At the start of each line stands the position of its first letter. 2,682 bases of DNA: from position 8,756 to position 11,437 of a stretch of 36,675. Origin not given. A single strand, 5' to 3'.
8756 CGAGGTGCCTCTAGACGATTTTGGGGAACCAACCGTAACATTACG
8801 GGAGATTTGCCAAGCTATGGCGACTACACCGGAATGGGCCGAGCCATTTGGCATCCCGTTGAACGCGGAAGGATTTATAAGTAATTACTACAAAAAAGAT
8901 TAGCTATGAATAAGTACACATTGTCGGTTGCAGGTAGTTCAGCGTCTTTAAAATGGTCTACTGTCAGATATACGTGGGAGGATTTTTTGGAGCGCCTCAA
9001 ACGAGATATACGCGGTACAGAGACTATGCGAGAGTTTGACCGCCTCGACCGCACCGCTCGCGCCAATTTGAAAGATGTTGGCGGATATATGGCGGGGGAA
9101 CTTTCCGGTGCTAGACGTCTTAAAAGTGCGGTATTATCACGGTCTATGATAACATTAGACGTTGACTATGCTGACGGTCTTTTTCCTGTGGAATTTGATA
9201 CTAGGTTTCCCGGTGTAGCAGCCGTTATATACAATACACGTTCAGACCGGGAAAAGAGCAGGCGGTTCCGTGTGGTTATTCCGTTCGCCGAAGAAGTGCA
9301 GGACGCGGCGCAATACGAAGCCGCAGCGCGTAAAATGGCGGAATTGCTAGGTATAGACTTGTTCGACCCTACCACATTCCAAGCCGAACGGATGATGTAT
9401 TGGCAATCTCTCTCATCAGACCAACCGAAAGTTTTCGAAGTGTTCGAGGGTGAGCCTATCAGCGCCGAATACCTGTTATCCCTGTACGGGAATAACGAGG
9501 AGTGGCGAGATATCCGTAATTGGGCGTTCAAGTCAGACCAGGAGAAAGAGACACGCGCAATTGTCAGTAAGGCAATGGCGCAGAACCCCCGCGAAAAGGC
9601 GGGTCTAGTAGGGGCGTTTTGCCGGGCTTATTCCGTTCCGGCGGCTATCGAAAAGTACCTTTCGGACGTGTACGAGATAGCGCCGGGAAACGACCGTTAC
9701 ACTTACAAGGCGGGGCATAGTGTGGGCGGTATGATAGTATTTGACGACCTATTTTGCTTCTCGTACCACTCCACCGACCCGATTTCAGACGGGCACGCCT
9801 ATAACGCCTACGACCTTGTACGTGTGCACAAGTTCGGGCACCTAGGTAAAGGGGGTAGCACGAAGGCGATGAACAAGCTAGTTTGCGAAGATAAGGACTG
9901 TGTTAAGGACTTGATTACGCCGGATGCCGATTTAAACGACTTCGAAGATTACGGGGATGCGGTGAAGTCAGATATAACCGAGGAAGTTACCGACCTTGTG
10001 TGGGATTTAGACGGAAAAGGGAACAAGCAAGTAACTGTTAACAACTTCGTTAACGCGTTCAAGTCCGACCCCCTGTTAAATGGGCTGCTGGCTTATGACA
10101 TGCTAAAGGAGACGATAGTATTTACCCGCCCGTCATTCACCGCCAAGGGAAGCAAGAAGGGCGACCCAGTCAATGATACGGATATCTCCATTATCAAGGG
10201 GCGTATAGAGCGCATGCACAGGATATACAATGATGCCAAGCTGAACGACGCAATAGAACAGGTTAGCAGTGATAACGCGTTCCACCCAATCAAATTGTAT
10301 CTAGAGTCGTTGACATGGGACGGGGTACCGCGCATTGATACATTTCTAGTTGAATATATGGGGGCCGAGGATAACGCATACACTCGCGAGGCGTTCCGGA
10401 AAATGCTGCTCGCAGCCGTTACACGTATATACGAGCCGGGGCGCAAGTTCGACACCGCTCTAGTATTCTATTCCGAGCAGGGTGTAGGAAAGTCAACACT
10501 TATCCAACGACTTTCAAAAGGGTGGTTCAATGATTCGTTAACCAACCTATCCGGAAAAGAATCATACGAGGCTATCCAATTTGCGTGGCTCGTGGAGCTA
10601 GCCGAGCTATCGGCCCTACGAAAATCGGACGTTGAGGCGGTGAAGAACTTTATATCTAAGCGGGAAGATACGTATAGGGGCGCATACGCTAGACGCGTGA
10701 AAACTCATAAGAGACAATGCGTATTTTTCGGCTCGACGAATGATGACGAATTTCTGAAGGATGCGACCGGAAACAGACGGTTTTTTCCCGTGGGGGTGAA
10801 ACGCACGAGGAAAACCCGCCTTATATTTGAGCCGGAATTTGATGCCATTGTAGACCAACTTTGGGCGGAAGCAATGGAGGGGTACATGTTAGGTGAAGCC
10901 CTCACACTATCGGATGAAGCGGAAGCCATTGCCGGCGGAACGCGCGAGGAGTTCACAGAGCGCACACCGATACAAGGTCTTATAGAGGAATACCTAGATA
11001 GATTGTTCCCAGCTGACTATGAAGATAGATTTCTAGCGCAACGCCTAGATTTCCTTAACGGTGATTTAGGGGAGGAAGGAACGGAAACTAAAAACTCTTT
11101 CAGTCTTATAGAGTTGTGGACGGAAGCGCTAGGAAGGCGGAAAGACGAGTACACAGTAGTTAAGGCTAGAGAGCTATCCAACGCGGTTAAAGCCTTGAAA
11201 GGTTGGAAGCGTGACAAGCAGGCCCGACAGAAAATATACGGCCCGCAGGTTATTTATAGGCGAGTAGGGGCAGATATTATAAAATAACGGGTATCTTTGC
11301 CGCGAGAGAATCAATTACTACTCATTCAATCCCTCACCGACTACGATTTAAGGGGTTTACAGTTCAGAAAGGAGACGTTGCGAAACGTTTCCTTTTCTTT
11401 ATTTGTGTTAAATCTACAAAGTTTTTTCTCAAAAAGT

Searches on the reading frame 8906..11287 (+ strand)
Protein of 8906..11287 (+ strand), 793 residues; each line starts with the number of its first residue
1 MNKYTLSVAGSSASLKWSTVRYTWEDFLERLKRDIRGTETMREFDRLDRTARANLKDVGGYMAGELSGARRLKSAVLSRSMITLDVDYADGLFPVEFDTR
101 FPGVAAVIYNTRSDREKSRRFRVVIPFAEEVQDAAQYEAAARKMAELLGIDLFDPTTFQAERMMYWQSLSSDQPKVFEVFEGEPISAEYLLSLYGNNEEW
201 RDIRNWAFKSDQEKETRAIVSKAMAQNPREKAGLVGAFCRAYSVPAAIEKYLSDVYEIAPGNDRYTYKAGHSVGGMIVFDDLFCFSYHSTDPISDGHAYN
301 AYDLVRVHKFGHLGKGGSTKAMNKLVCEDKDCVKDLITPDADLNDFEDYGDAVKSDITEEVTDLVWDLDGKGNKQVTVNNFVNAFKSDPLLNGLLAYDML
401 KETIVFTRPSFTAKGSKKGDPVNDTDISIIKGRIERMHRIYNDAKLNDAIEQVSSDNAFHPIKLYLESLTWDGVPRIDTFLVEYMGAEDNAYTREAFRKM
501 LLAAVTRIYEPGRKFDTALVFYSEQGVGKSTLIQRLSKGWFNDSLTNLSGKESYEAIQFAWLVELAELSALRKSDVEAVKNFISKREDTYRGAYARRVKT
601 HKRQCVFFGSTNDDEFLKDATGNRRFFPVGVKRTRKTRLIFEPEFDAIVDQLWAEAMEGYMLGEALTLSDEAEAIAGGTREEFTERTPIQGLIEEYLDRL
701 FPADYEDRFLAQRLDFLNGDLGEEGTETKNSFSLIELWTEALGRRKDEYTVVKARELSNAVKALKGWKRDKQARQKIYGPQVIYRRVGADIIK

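Call 13: search_protein_families(library=pfam, proteins=[window:8906-11287:+], max_evalue=0.01)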
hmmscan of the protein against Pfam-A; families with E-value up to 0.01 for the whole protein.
window:8906-11287:+ (793 aa): 2 families
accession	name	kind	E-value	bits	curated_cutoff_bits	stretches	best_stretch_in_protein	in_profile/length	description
PF05272.17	VapE-like_dom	-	5.1e-76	255.4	25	1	466-683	1-215/217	Virulence-associated protein E-like domain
PF19263.5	DUF5906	-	5.5e-07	30.7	27.6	1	521-625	1-114/114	Family of unknown function (DUF5906)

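Call 62: search_solved_structures(query=window:8906-11287:+, max_evalue=0.01)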
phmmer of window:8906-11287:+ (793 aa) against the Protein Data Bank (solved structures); distinct sequences matched with E-value up to 0.01: 1.
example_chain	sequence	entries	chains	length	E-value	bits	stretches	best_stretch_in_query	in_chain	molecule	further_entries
7pds_A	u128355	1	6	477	1.1e-76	262.1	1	377-714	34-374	Similar to D. nodosus vapE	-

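Call 67: search_solved_structures(query=window:8906-11287:+, max_evalue=10, show_alignments=1)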
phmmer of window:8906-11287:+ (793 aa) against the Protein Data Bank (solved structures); distinct sequences matched with E-value up to 10: 2.
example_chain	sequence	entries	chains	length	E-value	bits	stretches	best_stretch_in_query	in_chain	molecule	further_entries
7pds_A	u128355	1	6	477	1.1e-76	262.1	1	377-714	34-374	Similar to D. nodosus vapE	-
8xtu_A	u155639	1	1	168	0.16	13.5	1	514-553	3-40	Rab5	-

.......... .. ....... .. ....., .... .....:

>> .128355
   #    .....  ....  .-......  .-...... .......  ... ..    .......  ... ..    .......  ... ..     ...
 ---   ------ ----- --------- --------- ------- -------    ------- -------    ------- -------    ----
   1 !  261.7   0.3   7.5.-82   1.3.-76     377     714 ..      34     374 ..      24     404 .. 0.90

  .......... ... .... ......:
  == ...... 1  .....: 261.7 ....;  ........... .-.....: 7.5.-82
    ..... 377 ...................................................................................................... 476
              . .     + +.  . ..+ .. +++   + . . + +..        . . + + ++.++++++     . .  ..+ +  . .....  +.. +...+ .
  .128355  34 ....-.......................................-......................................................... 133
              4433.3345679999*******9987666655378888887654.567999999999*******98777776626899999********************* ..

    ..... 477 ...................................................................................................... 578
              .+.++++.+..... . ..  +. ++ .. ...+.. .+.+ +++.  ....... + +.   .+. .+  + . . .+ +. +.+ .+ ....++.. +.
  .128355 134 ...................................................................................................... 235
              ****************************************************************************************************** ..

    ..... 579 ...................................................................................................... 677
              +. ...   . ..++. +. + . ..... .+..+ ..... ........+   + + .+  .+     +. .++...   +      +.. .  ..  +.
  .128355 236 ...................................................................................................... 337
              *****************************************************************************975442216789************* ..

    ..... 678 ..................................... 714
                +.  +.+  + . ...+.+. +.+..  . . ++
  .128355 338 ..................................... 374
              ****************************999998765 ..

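Call 68: search_dna_similar(query=window:8906-11287:+, collection=phages, mode=protein, max_rows=40, rows=spread)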
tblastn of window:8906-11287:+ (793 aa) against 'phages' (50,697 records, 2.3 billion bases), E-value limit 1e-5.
Records with a match: 1126; places in all: 1128; records where one place covers at least 80% of the query: 341.
Best place of each record, by identity: 80-90% 8; 60-80% 19; <60% 1099.
By first word of the organism name: Pseudomonas 301; Streptococcus 159; Bacteroides 105; Staphylococcus 98; Xanthomonas 52; Escherichia 36; Bacteriophage 28; Phocaeicola 24; Paenibacillus 24; Rhodobacter 23; and 74 more.
By host as written in the record: Pseudomonas aeruginosa 117; Pseudomonas aeruginosa PAO1 86; - 85; Staphylococcus aureus 39; Pseudomonas sp. 30; Rhodobacter capsulatus YW1 23; Escherichia coli 18; Xanthomonas oryzae pv. oryzae 14; and 446 more.
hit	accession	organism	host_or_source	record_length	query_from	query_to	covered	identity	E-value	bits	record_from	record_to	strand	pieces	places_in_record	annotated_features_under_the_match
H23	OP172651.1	Bacteroides phage BC679P5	Bacteroides caccae DA679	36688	1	793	100%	86.0%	0e+0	1432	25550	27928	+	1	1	hypothetical protein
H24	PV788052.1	Bacteroides phage BT16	Bacteroides thetaiotaomicron VPI-5482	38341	1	786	99%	55.6%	0e+0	890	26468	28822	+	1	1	DNA helicase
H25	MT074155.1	Bacteroides phage SJC17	Bacteroides thetaiotaomicron VPI-5503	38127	1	786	99%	54.6%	0e+0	857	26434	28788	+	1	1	hypothetical protein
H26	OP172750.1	Phocaeicola phage BV741P4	Phocaeicola vulgatus DA741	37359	4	790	99%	42.1%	0e+0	588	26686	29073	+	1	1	hypothetical protein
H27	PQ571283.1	Bacteroides phage BU3-1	Bacteroides uniformis BG24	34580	4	769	97%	42.4%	0e+0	593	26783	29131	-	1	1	DNA helicase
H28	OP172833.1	Parabacteroides phage PM708P2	Parabacteroides merdae DA708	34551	3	771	97%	38.0%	2e-156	510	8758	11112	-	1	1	hypothetical protein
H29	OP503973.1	Paenibacillus phage Carlos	Paenibacillus larvae F1A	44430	1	787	99%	36.7%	2e-146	481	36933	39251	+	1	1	virulence-associated protein E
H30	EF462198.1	Staphylococcus phage tp310-2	-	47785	5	786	99%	35.9%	5e-150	492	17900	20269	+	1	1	hypothetical protein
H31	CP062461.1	Staphylococcus phage ECel-2020m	Staphylococcus aureus strain NAS_OP_131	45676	5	786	99%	35.4%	1e-149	491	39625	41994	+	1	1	record has no annotation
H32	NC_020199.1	Staphylococcus phage phi7401PVL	-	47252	5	786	99%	35.1%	1e-149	491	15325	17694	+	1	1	VirE: DNA helicase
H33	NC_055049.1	Staphylococcus phage phiSa2wa_st121mssa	Staphylococcus aureus subsp. aureus ...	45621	5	786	99%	35.0%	3e-149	489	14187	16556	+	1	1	virE: DNA helicase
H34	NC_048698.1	Bacillus phage Carmen17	Bacillus thuringiensis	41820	1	793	100%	33.4%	2e-114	388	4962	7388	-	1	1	DNA helicase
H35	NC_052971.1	Ruegeria phage vB_RpoS-V11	Ruegeria pomeroyi DSS-3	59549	6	661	69%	31.8%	4e-30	251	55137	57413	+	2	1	DNA helicase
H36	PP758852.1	Streptococcus phage phiGBSVK-D_GBSInt2.2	Streptococcus agalactiae JN_AR_GBS124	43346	9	348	43%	35.6%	4e-54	209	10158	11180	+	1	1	DNA primase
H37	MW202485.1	Caudoviricetes sp.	Manatee Spring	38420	268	670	51%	28.1%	1e-31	139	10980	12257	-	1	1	virulence associated protein E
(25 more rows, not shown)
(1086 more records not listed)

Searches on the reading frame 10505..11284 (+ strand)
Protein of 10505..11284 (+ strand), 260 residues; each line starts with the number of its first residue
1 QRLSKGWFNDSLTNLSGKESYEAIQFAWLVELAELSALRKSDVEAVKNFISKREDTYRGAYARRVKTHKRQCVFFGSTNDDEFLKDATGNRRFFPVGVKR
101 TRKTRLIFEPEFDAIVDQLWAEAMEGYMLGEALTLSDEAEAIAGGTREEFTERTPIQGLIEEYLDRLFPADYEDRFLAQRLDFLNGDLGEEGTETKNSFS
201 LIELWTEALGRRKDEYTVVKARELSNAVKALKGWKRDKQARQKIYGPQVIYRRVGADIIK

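Call 76: find_homologous_proteins(query=window:10505-11284:+, max_evalue=0.00001)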
Query window:10505-11284:+ (260 aa): 38 proteins with E <= 0.00001 among 1066 candidates.
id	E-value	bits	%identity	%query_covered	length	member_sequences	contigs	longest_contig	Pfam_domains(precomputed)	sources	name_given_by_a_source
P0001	1.7e-143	495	97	89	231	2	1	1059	PF05272.18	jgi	jgi:putative DNA primase/helicase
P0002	1.0e-140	485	82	100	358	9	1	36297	PF19263.6,PF05272.18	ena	-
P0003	3.1e-101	356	95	65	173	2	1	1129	PF05272.18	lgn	-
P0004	1.5e-98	347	97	63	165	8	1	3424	-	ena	-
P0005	6.1e-94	332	75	78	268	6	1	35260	PF19263.6,PF05272.18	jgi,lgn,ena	jgi:predicted P-loop ATPase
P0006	1.5e-59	219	47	97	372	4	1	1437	PF19263.6,PF05272.18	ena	-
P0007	1.3e-57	213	45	95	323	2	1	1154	PF19263.6,PF05272.18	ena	-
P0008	1.2e-56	210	44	94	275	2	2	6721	PF19263.6,PF05272.18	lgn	-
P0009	2.2e-55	206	44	94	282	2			PF19263.6,PF05272.18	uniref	uniref:virulence-associated E family protein n=1 Tax=Bacillus sonorensis TaxID=119858 RepID=UPI0022E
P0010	9.2e-55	204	45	91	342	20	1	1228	PF19263.6,PF05272.18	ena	-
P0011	3.5e-52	195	41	97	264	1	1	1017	PF05272.18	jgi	jgi:predicted P-loop ATPase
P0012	7.1e-51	191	42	97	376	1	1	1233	PF19263.6,PF05272.18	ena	-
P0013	2.5e-50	189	41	98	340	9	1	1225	PF19263.6,PF05272.18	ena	-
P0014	2.5e-49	186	42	97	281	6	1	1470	PF19263.6,PF05272.18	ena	-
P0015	2.5e-48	183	41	97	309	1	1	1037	PF19263.6,PF05272.18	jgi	jgi:predicted P-loop ATPase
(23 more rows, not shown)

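Call 86: predict_structure(alignment_id=A4)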
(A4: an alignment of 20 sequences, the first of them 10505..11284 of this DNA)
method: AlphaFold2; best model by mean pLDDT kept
length: 260 residues; sequences in the alignment: 20
mean_pLDDT: 67.4   pTM: 0.48
mean pLDDT of the five models: 67.4, 67.0, 65.6, 64.0, 63.7
residues with pLDDT >= 90: 74; 70-90: 32; 50-70: 92; < 50: 62
segments of 3 or more residues with pLDDT < 50: 1-14, 26-35, 72-80, 85-105, 133-135, 258-260
pLDDT, mean of each block of 10 residues (from residue 1): 28 49 50 50 59 61 68 47 48 46 50 60 58 52 56 78 93 92 89 91 94 92 89 90 90 70
secondary structure, 60 per line:
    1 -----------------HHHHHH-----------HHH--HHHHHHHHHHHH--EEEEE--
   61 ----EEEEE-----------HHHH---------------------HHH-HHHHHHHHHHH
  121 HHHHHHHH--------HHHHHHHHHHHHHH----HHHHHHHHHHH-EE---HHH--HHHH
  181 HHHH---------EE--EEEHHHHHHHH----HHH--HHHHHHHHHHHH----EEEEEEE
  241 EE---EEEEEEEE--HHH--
elements in order: H18-23 H40-51 E54-58 E65-69 H81-84 H110-128 H137-150 H155-165 H177-184 E198-200 H201-208 H218-229 E234-242 E246-253

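Call 90: fold_search(model_id=the predicted structure, library=pdb)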
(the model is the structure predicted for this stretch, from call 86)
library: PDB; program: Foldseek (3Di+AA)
matches with E <= 10: 77; with E <= 0.001: 6
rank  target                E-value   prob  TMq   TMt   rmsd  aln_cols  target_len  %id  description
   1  7pds_C                2.2e-11  1.00  0.56  0.36   7.6       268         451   33  The structure of PriRep1 with dsDNA (released 2022-07-13)
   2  7pds_B                3.2e-11  1.00  0.56  0.36   7.9       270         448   33  The structure of PriRep1 with dsDNA (released 2022-07-13)
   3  7pds_D                1.3e-10  1.00  0.54  0.34   8.1       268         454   31  The structure of PriRep1 with dsDNA (released 2022-07-13)
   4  7pds_A                1.5e-10  1.00  0.57  0.36   7.6       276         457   32  The structure of PriRep1 with dsDNA (released 2022-07-13)
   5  7pds_E                3.5e-10  1.00  0.56  0.36   8.2       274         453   32  The structure of PriRep1 with dsDNA (released 2022-07-13)
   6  7pds_F                2.8e-08  1.00  0.61  0.39   6.4       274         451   32  The structure of PriRep1 with dsDNA (released 2022-07-13)
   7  3qu6_C                9.1e-02  0.54  0.17  0.36   7.9        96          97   19  Crystal structure of IRF-3 DBD free form (released 2011-06-01)
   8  2pi0_D                1.2e-01  0.57  0.17  0.35   8.3       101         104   17  Crystal Structure of IRF-3 bound to the PRDIII-I regulatory element of the human interferon-B enhancer (released 2007-10-30)
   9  3qu6_A                1.4e-01  0.44  0.16  0.35   8.8        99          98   23  Crystal structure of IRF-3 DBD free form (released 2011-06-01)
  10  1t2k_A                2.1e-01  0.41  0.17  0.33   8.6       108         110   18  Structure Of The DNA Binding Domains Of IRF3, ATF-2 and Jun Bound To DNA (released 2004-11-16)
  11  2pi0_B                2.8e-01  0.44  0.15  0.28   6.3        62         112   19  Crystal Structure of IRF-3 bound to the PRDIII-I regulatory element of the human interferon-B enhancer (released 2007-10-30)
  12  6qpq_D                3.6e-01  0.54  0.18  0.48   7.3        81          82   11  The structure of the cohesin head module elucidates the mechanism of ring opening (released 2020-02-05)
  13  1t2k_B                3.9e-01  0.30  0.17  0.34   8.3       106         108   19  Structure Of The DNA Binding Domains Of IRF3, ATF-2 and Jun Bound To DNA (released 2004-11-16)
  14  2pi0_C                3.9e-01  0.25  0.16  0.32   8.6       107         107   20  Crystal Structure of IRF-3 bound to the PRDIII-I regulatory element of the human interferon-B enhancer (released 2007-10-30)
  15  6qpq_B                5.0e-01  0.47  0.18  0.49   7.9        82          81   11  The structure of the cohesin head module elucidates the mechanism of ring opening (released 2020-02-05)
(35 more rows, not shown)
